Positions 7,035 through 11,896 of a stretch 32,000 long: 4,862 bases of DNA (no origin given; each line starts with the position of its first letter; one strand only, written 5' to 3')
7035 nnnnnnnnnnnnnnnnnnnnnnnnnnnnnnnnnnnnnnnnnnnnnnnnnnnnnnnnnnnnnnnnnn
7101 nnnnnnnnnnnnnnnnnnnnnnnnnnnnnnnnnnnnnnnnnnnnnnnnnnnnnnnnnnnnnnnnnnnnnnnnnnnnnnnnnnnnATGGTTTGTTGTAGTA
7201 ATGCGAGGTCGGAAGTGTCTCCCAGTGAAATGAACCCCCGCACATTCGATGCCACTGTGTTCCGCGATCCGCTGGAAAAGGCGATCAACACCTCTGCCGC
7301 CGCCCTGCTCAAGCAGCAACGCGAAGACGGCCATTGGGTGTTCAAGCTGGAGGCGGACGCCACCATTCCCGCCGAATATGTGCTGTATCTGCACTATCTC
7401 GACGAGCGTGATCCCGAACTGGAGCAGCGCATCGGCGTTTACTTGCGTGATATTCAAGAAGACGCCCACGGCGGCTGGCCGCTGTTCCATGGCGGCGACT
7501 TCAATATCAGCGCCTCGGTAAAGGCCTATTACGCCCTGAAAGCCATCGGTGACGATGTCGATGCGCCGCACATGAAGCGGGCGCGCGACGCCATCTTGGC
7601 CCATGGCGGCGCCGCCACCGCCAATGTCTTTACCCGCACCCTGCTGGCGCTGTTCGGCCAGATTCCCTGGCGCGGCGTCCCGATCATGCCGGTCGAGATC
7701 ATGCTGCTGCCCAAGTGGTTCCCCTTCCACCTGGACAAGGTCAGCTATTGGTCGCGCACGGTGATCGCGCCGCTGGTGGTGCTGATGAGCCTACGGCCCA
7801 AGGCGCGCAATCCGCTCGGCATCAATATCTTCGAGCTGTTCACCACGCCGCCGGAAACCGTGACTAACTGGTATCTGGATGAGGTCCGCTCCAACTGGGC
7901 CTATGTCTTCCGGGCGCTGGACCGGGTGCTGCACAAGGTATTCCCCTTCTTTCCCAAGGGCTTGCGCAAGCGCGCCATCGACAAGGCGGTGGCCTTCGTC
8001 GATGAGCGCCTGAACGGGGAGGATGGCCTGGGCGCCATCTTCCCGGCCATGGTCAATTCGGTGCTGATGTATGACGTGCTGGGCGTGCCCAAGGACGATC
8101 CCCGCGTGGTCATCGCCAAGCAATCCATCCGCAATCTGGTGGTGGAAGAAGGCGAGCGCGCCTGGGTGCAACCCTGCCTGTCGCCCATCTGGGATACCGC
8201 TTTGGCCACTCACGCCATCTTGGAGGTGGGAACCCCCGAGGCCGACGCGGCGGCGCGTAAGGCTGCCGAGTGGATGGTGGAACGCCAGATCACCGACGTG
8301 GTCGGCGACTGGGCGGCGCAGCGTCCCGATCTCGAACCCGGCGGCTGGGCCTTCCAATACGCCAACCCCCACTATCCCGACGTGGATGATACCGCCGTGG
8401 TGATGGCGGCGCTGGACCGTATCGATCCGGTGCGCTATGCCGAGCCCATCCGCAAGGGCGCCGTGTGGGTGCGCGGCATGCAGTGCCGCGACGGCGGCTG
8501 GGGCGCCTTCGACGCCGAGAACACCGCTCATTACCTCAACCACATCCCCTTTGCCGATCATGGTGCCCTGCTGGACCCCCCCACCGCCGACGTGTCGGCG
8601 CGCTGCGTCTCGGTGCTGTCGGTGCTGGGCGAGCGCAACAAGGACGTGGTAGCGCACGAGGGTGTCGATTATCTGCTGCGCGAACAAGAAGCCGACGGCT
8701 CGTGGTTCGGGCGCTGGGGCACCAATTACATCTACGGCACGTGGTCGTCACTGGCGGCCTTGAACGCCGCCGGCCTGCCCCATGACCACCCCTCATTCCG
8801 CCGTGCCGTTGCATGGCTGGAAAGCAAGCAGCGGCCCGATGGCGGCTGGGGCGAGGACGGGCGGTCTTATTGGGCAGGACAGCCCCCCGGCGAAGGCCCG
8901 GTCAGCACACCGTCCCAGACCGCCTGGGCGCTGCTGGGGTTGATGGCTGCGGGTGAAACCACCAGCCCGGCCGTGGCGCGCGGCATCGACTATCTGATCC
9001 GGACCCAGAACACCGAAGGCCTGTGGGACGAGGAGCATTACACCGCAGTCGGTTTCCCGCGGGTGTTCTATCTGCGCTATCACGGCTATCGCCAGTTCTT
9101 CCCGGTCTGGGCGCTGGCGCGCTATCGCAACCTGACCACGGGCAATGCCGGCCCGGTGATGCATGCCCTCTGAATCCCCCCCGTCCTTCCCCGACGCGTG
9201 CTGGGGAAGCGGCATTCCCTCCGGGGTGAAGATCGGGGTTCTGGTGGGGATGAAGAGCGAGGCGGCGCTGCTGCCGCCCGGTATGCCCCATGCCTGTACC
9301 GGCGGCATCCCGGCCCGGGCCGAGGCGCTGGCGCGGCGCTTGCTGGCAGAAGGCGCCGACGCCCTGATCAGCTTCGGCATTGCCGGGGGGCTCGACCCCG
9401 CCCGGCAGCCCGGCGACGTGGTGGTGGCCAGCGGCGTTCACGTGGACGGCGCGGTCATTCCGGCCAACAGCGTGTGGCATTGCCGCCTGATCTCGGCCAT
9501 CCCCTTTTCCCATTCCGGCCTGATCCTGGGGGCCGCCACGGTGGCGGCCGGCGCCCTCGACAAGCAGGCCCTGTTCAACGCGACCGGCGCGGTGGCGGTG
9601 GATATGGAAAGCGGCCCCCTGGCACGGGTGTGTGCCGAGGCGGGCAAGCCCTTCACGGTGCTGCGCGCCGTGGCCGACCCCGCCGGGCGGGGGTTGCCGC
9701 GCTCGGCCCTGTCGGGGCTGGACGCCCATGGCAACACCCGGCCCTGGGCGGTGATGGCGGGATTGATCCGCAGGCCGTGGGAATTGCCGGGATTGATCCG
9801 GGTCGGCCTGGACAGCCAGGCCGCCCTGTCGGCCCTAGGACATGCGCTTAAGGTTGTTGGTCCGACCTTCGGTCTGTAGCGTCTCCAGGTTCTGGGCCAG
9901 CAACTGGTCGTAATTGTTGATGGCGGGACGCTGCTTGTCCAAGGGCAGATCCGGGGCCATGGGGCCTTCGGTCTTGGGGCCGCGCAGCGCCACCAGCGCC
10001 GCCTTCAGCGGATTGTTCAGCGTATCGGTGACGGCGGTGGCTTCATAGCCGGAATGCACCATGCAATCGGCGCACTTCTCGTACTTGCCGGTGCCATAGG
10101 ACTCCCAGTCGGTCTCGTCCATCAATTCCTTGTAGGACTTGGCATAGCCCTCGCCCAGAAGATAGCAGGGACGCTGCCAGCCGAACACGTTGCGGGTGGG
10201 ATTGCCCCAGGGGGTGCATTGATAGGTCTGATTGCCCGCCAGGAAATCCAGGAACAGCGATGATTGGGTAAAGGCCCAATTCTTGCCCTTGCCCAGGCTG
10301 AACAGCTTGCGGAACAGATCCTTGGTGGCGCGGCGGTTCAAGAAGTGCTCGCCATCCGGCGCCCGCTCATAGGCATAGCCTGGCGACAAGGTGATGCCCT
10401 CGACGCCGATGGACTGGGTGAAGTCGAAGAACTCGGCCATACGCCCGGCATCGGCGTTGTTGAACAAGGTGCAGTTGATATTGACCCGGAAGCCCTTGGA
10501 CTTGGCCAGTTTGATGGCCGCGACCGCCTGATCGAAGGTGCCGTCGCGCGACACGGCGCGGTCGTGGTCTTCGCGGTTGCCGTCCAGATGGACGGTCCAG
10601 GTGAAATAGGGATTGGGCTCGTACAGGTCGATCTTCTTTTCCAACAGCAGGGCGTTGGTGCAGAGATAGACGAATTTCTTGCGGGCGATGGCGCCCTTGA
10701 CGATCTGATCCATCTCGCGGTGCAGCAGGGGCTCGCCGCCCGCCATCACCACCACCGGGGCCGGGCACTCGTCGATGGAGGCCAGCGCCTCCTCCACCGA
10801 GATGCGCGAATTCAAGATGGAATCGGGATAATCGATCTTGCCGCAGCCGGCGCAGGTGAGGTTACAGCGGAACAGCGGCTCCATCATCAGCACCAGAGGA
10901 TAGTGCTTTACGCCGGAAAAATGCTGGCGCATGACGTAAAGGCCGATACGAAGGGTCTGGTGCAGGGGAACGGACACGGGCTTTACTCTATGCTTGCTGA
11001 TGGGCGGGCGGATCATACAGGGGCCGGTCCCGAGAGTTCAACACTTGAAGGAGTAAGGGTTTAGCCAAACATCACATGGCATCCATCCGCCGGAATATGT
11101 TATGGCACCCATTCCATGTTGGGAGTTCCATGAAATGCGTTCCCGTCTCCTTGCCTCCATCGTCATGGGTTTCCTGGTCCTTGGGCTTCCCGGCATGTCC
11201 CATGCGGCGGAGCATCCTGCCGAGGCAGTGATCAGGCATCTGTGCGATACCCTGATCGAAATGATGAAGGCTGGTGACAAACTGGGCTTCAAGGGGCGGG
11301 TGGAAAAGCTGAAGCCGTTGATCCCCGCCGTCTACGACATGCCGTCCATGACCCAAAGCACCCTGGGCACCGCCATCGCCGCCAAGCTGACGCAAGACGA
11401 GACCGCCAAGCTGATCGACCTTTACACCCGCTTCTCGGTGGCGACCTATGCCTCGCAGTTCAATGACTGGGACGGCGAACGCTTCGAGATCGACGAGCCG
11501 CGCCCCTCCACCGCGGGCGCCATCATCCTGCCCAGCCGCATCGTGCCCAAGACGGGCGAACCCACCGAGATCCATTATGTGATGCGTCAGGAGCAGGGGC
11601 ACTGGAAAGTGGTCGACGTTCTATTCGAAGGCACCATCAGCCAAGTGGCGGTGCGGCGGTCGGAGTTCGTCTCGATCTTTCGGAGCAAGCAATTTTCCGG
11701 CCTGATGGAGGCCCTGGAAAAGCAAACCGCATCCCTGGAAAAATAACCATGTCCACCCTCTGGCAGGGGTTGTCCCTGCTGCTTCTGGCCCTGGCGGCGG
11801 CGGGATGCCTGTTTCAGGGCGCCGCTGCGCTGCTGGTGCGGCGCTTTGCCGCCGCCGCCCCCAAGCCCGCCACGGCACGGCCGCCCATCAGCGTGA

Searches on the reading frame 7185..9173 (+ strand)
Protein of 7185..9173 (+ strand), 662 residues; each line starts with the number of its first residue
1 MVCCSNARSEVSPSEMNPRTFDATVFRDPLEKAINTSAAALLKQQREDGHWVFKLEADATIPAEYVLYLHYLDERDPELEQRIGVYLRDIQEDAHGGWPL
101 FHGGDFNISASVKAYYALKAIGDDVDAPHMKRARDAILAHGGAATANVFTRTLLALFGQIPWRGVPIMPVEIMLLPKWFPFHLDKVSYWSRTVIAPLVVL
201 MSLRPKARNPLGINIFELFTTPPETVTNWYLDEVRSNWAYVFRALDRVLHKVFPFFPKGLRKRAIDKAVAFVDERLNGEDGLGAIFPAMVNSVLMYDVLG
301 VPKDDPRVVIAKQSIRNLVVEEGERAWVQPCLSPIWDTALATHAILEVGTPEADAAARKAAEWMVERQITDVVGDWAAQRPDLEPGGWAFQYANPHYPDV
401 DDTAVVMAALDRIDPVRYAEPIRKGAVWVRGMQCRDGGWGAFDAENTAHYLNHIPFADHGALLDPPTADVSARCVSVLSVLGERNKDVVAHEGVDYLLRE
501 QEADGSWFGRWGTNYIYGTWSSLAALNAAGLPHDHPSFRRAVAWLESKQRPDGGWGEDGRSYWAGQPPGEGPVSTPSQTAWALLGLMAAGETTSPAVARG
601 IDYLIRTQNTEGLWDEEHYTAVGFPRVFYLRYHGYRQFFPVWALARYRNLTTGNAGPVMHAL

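Call 9: search_protein_families(library=ncbifam, proteins=[window:7185-9173:+], max_evalue=0.00001)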
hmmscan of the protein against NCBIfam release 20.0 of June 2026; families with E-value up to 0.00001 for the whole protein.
window:7185-9173:+ (662 aa): 5 families
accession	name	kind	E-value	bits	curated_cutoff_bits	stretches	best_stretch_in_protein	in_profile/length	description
TIGR01507.1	hopene_cyclase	equivalog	3.8e-243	808.5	431.1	1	31-651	18-637/640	squalene--hopene cyclase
TIGR01787.1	squalene_cyclas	subfamily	2e-184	614.7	322.7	1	34-649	2-622/622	squalene/oxidosqualene cyclases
TIGR03463.1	osq_cycl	subfamily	1.2e-68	231.9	851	1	39-647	2-634/634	2,3-oxidosqualene cyclase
TIGR04277.1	squa_tetra_cyc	equivalog_domain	4.2e-44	151.1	500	2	336-649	315-622/624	tetrahymanol synthase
NF053823.1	SCO2321_fam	equivalog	1.8e-14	53.4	300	0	419-507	62-138/405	SCO2321 family membrane protein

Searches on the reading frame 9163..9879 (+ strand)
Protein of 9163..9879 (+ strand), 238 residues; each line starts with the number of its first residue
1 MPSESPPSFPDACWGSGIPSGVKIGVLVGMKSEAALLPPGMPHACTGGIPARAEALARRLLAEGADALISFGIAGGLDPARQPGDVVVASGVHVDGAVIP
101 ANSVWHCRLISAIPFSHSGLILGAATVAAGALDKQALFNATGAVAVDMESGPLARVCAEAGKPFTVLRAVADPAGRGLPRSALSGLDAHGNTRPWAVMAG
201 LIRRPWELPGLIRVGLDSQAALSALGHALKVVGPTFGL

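Call 9: search_protein_families(library=ncbifam, proteins=[window:9163-9879:+], max_evalue=0.00001)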
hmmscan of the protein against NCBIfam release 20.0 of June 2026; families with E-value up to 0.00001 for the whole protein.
window:9163-9879:+ (238 aa): 7 families
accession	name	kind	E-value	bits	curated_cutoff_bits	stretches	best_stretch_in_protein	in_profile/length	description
TIGR03468.1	HpnG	hypoth_equivalog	2.5e-63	213.5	187.1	1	24-227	4-211/212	hopanoid-associated phosphorylase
NF005476.0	PRK07077.1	equivalog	4.3e-42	144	215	1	26-232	14-231/243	phosphorylase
NF004079.0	PRK05584.1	equivalog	8.8e-13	48.3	169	1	116-175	141-201/232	5'-methylthioadenosine/adenosylhomocysteine nucleosidase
TIGR03664.1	fut_nucase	equivalog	6.1e-11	42.4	124.7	0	117-176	146-205/228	futalosine hydrolase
TIGR01704.1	MTA_SAH-Nsdase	equivalog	3.2e-08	33.4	73.8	0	139-176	164-201/229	5'-methylthioadenosine/S-adenosylhomocysteine nucleosidase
NF006087.0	PRK08236.1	equivalog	1.7e-06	27.9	213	0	109-175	124-191/219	futalosine hydrolase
NF004168.0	PRK05634.1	equivalog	2.3e-06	27.5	129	1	27-175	9-159/185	nucleosidase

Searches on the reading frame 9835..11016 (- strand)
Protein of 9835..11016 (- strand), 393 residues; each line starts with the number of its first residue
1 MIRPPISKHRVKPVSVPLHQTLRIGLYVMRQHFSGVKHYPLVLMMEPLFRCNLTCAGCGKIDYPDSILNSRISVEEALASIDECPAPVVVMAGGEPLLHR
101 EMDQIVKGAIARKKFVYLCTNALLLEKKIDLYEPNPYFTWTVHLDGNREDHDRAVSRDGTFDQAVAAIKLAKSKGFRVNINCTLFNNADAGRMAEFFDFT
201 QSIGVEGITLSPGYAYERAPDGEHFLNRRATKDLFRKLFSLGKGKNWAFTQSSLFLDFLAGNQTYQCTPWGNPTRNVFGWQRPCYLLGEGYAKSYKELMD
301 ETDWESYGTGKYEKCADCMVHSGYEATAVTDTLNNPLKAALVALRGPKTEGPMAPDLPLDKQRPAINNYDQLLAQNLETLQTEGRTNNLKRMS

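Call 9: search_protein_families(library=ncbifam, proteins=[window:9835-11016:-], max_evalue=0.00001)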
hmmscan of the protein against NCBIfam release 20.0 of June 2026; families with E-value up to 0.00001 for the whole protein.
window:9835-11016:- (393 aa): 29 families (the best 25 are shown)
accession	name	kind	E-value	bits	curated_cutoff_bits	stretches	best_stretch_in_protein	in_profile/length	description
TIGR03470.1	HpnH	equivalog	8.6e-162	537.5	225.05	1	15-331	2-318/318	adenosyl-hopene transferase HpnH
TIGR03961.1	rSAM_PTO1314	hypoth_equivalog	1.4e-23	83.8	306.05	1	33-324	15-304/332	PTO1314 family radical SAM protein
TIGR04051.1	rSAM_NirJ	equivalog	4.5e-20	71.9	515.45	1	48-262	9-222/354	heme d1 biosynthesis radical SAM protein NirJ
NF049973.1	radical_Rv1681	equivalog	4.1e-14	52.2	380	1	47-206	78-240/326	Rv1681 family radical SAM protein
TIGR04546.1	rSAM_ahbC_deAc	equivalog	7.5e-14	51.3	650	1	46-203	44-203/390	12,18-didecarboxysiroheme deacetylase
TIGR04053.2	TIGR04053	equivalog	1.5e-13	50.8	395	1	37-187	4-161/366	TIGR04053 family radical SAM/SPASM domain-containing protein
TIGR04133.1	rSAM_w_lipo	hypoth_equivalog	5e-13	48.7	425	1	31-225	14-214/350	TIGR04133 family radical SAM/SPASM protein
TIGR04347.1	pseudo_SAM_Halo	equivalog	9.1e-13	48.2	525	1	46-208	43-207/390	TIGR04347 family pseudo-SAM/SPASM protein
TIGR04054.1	rSAM_NirJ1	equivalog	1.1e-12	47.3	650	1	45-206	40-203/387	putative heme d1 biosynthesis radical SAM protein NirJ1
TIGR02666.1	moaA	equivalog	1.6e-12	47.1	284.05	1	50-205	19-185/336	GTP 3',8-cyclase MoaA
TIGR04545.1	rSAM_ahbD_hemeb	equivalog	2.3e-12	47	500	1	49-206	8-168/339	heme b synthase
NF045574.1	sacti_mat_StsB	exception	4.2e-12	45.6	625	1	51-211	106-267/466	StsB family radical SAM/SPASM domain sactipeptide maturase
TIGR03962.1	mycofact_rSAM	equivalog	2e-11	43.7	265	1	39-205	10-178/339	mycofactocin radical SAM maturase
TIGR04250.1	SCM_rSAM_ScmE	equivalog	1.2e-09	37.6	400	1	50-185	12-151/358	SynChlorMet cassette radical SAM/SPASM protein ScmE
TIGR02668.1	moaA_archaeal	equivalog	1.4e-09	37.4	325.25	1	50-202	19-175/303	GTP 3',8-cyclase MoaA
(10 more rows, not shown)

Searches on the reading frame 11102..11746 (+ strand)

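Call 9: search_protein_families(library=ncbifam, proteins=[window:11102-11746:+], max_evalue=0.00001)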
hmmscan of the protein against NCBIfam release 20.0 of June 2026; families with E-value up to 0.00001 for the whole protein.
window:11102-11746:+ (214 aa): 1 family
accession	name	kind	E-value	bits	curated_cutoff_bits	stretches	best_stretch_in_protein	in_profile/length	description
TIGR03481.1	HpnM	hypoth_equivalog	2.8e-61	206.3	160.1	1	33-213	21-199/200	hopanoid biosynthesis associated membrane protein HpnM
